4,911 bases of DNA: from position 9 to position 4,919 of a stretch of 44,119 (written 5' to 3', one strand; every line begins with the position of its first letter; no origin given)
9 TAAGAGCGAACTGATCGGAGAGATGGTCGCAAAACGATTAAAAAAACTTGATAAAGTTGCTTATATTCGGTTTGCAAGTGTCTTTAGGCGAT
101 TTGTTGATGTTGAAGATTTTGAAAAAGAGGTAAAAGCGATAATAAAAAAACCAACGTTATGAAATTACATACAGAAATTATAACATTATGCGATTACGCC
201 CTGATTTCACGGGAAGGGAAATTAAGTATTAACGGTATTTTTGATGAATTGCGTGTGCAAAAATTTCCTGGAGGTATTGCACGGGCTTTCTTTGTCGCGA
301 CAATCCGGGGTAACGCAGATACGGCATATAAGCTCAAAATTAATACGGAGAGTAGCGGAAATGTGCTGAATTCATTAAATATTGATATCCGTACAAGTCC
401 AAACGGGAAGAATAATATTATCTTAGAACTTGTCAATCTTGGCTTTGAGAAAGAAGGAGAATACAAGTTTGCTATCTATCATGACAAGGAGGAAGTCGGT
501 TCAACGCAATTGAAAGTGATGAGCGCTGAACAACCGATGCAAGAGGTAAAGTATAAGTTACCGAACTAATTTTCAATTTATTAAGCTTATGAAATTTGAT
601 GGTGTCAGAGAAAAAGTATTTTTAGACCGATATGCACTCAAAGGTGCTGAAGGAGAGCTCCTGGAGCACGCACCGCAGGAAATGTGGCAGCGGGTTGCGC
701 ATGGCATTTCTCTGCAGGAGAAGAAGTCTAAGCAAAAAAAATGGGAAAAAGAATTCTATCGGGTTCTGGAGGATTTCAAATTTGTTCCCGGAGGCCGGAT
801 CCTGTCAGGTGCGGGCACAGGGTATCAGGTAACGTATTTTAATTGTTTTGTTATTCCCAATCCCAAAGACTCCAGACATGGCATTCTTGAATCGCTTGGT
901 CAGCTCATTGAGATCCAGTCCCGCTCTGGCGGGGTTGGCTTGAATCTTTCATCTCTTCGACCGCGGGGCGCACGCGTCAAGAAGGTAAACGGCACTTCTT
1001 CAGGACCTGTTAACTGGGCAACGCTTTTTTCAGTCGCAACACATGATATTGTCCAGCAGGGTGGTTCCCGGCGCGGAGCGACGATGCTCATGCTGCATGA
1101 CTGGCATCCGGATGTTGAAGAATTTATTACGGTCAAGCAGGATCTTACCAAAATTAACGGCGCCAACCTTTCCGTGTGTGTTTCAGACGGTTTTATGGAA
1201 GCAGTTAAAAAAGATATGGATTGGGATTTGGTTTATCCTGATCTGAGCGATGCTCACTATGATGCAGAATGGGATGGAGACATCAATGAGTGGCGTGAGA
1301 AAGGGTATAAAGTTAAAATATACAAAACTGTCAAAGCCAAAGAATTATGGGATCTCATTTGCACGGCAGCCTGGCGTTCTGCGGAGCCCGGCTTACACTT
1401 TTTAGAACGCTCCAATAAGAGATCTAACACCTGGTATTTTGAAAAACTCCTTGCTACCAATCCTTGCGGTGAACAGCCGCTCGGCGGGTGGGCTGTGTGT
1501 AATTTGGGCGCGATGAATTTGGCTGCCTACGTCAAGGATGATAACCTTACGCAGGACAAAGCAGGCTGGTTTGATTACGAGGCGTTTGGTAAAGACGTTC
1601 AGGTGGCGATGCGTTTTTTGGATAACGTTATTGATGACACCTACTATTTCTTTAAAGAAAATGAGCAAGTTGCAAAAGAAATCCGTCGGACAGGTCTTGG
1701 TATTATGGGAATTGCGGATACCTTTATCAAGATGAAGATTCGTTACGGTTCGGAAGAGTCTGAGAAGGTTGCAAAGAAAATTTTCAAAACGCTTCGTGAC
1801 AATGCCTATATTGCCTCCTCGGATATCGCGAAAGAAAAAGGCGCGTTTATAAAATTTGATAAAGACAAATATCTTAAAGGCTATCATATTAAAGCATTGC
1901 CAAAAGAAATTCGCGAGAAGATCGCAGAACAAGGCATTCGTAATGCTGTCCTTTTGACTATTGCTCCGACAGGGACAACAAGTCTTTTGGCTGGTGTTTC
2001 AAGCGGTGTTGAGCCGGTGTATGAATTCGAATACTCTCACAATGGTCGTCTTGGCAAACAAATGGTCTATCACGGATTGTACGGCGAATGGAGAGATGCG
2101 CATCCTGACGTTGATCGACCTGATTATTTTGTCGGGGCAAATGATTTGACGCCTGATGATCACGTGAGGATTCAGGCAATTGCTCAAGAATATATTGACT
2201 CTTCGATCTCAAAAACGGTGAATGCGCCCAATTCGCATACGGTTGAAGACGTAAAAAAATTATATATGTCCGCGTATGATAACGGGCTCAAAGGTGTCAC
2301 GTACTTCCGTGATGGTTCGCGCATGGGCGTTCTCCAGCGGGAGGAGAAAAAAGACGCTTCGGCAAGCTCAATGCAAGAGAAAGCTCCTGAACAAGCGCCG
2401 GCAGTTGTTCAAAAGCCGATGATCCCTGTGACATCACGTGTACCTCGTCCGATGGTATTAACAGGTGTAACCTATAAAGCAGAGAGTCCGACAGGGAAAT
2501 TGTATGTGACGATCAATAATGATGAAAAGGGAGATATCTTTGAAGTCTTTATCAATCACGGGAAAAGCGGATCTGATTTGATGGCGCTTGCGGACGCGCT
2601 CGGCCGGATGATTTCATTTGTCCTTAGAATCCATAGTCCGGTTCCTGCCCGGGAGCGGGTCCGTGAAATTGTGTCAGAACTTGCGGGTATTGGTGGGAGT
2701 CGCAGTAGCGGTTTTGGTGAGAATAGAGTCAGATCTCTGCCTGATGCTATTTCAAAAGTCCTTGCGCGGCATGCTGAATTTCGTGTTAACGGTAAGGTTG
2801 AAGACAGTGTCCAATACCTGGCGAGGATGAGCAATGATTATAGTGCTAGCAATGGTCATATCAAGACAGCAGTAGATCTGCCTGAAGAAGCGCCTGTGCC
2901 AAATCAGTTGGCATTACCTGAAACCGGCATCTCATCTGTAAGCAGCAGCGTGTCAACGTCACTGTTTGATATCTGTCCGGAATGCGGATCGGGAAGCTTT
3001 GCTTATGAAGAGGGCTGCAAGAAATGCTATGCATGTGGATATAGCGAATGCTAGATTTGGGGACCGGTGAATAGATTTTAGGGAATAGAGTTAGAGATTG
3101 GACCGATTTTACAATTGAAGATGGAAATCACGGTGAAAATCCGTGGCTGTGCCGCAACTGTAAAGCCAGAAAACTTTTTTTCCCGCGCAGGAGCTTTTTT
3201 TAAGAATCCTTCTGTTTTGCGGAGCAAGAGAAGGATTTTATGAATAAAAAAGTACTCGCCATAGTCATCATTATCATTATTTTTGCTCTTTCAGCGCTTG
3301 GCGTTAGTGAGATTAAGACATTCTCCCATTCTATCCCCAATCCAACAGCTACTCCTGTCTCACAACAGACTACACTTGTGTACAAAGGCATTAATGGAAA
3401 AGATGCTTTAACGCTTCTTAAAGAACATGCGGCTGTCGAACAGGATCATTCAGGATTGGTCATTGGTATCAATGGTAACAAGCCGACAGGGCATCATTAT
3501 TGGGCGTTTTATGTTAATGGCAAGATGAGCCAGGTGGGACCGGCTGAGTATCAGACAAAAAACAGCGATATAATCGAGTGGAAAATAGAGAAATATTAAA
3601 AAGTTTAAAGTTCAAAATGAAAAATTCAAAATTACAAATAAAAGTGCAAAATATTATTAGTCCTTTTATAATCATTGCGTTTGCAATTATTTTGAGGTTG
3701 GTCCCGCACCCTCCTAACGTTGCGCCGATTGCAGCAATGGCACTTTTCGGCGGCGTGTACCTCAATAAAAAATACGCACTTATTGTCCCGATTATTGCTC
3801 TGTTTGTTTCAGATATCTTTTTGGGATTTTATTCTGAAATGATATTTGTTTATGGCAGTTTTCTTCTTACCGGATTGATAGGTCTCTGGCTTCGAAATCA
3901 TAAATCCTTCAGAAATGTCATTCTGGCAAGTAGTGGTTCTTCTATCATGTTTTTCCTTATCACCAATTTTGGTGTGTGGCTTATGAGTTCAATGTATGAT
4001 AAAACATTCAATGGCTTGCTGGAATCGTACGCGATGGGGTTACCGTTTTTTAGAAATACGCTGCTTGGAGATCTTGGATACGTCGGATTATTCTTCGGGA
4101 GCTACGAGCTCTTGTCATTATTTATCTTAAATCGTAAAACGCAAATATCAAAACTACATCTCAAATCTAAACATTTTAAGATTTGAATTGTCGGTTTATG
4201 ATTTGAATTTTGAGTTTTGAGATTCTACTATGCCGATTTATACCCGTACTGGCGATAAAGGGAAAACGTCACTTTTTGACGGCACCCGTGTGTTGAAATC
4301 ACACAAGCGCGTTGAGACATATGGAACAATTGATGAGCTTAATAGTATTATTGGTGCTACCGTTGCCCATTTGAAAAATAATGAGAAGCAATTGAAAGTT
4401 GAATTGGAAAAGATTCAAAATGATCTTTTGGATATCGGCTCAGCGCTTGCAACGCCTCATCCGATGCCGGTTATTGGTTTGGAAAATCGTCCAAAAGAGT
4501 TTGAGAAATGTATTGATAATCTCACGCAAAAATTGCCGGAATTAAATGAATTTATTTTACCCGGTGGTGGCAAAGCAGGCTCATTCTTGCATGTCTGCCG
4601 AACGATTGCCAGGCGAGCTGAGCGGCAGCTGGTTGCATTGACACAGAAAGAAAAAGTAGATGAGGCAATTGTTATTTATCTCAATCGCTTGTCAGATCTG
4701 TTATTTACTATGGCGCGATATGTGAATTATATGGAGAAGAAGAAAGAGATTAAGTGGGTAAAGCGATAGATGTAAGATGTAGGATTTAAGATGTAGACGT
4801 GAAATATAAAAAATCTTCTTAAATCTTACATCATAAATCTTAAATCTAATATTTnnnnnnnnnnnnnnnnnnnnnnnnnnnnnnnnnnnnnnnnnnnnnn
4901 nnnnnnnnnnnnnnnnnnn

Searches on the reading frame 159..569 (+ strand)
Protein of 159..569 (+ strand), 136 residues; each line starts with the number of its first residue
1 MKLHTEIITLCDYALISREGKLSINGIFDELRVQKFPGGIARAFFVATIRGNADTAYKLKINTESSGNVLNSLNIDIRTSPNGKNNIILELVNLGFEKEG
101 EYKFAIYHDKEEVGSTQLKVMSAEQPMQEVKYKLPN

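Call 51: search_protein_families(library=pfam, proteins=[window:159-569:+], max_evalue=0.00001)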
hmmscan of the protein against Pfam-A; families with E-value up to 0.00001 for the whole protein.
window:159-569:+ (136 aa): 1 family
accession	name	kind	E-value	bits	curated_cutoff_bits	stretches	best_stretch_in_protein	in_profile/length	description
PF22091.2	DUF6941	-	6e-21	75.5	27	1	6-120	1-124/125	Family of unknown function (DUF6941)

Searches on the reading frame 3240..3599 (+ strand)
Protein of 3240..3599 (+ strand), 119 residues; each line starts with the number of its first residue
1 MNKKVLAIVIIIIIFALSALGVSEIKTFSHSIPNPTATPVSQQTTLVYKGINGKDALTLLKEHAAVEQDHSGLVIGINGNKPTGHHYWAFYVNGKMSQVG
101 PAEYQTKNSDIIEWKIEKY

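Call 51: search_protein_families(library=pfam, proteins=[window:3240-3599:+], max_evalue=0.00001)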
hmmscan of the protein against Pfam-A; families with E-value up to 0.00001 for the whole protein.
window:3240-3599:+ (119 aa): 1 family
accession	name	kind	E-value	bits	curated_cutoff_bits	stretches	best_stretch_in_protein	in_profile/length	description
PF14478.12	DUF4430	-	7.7e-11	42.7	23.8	1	54-117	2-71/72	Domain of unknown function (DUF4430)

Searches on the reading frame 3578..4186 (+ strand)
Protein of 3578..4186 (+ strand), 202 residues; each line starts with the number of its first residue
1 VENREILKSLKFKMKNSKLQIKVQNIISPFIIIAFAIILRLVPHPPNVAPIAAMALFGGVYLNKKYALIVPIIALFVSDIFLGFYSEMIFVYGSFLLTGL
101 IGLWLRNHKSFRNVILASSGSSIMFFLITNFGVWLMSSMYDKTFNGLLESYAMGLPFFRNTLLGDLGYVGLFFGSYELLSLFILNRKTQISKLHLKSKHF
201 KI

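Call 11: search_protein_families(library=pfam, proteins=[window:3578-4186:+])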
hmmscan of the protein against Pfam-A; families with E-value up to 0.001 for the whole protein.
window:3578-4186:+ (202 aa): 1 family
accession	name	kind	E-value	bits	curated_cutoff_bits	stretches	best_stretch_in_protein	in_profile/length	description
PF20221.3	DUF6580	-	2.6e-53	181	27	1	25-180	6-156/162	Family of unknown function (DUF6580)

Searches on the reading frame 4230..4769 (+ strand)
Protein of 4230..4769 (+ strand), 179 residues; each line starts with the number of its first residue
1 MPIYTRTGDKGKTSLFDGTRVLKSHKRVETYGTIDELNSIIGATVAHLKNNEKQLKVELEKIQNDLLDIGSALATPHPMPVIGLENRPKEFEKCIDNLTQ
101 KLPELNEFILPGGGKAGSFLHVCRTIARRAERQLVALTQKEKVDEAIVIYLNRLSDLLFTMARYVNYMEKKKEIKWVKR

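Call 51: search_protein_families(library=pfam, proteins=[window:4230-4769:+], max_evalue=0.00001)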
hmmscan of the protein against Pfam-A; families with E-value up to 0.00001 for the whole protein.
window:4230-4769:+ (179 aa): 1 family
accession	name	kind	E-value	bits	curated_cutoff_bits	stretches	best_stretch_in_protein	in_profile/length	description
PF01923.23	Cob_adeno_trans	-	6.5e-61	205.8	24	1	3-165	1-171/171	Cobalamin adenosyltransferase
